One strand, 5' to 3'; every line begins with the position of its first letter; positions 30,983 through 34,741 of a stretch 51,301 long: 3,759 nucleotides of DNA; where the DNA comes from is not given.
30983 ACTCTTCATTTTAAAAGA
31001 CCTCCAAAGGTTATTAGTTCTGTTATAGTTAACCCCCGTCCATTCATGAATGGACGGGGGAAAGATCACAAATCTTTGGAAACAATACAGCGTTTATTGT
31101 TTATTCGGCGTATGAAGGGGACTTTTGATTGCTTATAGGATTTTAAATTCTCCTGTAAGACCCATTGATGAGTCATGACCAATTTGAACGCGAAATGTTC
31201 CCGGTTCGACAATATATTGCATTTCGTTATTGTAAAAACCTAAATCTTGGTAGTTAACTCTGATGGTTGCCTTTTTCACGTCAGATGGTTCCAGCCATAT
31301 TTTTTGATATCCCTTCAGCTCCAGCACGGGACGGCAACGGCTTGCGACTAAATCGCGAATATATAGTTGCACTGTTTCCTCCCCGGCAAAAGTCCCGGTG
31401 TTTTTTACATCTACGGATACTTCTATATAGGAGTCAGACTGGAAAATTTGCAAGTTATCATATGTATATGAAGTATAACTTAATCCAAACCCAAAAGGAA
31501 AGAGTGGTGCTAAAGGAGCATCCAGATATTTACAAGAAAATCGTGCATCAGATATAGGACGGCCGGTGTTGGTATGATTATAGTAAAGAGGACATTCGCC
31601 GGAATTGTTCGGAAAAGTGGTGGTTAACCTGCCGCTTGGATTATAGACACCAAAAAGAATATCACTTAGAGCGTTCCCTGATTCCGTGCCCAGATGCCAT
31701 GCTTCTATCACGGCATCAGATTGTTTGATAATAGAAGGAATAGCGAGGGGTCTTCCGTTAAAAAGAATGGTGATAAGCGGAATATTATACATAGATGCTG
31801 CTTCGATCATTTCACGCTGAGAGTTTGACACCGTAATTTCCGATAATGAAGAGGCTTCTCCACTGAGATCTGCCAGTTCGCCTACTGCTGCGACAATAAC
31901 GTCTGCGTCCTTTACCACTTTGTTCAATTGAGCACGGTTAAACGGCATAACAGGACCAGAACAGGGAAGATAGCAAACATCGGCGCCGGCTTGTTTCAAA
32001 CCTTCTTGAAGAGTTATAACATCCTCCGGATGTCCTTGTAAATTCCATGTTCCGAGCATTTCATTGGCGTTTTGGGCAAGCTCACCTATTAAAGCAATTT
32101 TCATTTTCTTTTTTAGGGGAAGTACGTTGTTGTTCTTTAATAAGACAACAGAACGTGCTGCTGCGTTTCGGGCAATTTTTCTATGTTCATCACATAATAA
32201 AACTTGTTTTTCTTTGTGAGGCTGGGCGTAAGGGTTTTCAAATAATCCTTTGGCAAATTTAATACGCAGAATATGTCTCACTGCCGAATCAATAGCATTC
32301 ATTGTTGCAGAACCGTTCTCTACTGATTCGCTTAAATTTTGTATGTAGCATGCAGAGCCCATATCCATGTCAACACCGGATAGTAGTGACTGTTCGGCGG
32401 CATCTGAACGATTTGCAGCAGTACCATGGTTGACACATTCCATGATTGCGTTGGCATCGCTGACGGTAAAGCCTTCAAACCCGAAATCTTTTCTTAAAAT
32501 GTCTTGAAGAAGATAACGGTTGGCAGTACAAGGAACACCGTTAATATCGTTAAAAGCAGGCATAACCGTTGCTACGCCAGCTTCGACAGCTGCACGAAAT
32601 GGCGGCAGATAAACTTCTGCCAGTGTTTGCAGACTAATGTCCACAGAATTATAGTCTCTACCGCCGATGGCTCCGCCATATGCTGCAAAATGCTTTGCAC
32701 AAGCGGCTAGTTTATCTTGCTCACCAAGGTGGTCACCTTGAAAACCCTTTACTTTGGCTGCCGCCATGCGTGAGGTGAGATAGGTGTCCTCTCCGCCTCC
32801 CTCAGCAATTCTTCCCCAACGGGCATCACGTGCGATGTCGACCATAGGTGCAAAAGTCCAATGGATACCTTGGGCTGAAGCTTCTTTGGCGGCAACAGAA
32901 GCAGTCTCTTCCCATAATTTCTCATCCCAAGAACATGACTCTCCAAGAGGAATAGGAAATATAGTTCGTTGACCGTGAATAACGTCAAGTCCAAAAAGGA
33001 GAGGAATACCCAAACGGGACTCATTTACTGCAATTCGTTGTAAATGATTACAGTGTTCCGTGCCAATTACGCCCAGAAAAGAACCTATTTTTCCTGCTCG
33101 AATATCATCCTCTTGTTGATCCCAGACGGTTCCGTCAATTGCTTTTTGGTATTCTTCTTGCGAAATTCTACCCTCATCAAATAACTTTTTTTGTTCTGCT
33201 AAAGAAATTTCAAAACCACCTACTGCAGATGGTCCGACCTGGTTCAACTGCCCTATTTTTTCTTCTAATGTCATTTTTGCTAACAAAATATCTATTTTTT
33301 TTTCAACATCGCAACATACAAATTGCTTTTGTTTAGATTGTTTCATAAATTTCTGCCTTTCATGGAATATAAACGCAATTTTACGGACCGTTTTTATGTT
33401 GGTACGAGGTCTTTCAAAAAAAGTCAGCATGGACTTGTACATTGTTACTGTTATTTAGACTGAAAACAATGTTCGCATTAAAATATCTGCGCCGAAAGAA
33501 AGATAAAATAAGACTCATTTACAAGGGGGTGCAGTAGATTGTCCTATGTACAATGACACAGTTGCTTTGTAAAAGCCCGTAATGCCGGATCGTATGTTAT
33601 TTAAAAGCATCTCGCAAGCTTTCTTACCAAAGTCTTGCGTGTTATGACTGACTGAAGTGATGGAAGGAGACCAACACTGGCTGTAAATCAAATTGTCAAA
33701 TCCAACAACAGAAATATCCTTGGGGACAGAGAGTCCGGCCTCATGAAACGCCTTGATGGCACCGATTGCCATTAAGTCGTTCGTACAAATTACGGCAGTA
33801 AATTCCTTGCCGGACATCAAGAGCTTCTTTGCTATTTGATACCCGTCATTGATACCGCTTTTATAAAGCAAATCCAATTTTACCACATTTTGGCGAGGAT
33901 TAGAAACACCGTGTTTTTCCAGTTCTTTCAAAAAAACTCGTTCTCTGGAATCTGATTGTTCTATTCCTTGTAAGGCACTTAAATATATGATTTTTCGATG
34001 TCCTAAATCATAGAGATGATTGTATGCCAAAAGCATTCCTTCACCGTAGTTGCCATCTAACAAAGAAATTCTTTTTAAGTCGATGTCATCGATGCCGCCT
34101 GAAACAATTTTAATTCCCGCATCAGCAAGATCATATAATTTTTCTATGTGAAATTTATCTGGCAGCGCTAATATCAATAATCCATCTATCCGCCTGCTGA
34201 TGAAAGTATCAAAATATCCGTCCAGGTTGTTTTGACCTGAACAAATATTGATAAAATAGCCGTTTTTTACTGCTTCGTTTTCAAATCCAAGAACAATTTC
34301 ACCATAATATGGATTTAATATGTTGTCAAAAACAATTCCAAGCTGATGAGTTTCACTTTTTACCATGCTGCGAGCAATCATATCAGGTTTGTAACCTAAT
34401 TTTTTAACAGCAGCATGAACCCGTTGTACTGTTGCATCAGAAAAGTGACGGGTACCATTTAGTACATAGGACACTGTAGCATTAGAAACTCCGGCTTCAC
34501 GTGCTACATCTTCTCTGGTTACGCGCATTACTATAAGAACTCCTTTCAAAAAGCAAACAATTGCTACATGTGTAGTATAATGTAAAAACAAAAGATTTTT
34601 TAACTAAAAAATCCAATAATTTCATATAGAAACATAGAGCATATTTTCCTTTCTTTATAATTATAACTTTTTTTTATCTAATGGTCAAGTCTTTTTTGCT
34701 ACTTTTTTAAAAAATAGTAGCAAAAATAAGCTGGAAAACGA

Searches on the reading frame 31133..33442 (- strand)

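Call 17: search_protein_families(library=pfam, proteins=[window:31133-33442:-], max_evalue=0.001)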
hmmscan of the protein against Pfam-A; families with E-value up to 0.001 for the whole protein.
window:31133-33442:- (769 aa): 3 families
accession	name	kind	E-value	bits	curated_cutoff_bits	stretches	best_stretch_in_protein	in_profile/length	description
PF00933.27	Glyco_hydro_3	-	8.5e-70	236.1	27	1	58-394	1-316/316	Glycosyl hydrolase family 3 N terminal domain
PF01915.27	Glyco_hydro_3_C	-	2.3e-44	152.2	31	1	432-656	1-200/200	Glycosyl hydrolase family 3 C-terminal domain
PF14310.12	Fn3-like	-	5.8e-19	68.4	25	1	689-758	1-71/71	Fibronectin type III-like domain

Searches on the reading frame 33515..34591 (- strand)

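Call 17: search_protein_families(library=pfam, proteins=[window:33515-34591:-], max_evalue=0.001)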
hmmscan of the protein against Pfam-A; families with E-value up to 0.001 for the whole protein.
window:33515-34591:- (358 aa): 6 families
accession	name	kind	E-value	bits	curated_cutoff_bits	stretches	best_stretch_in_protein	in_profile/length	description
PF13377.12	Peripla_BP_3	-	2.3e-30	106.3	26.5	1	191-353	2-167/167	Periplasmic binding protein-like domain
PF00532.27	Peripla_BP_1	-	5.2e-22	79.1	22.2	1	81-334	1-262/281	Periplasmic binding proteins and sugar binding domain of LacI family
PF00356.27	LacI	-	1.1e-17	63.9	27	1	27-70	3-46/46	Bacterial regulatory proteins, lacI family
PF13407.12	Peripla_BP_4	-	2e-11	44.4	35.1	1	86-332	3-253/258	Periplasmic binding protein domain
PF01381.28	HTH_3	-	8.9e-05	22.9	23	1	25-58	11-44/55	Helix-turn-helix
PF13560.12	HTH_31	-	0.00029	21.5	27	1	24-57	15-49/64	Helix-turn-helix domain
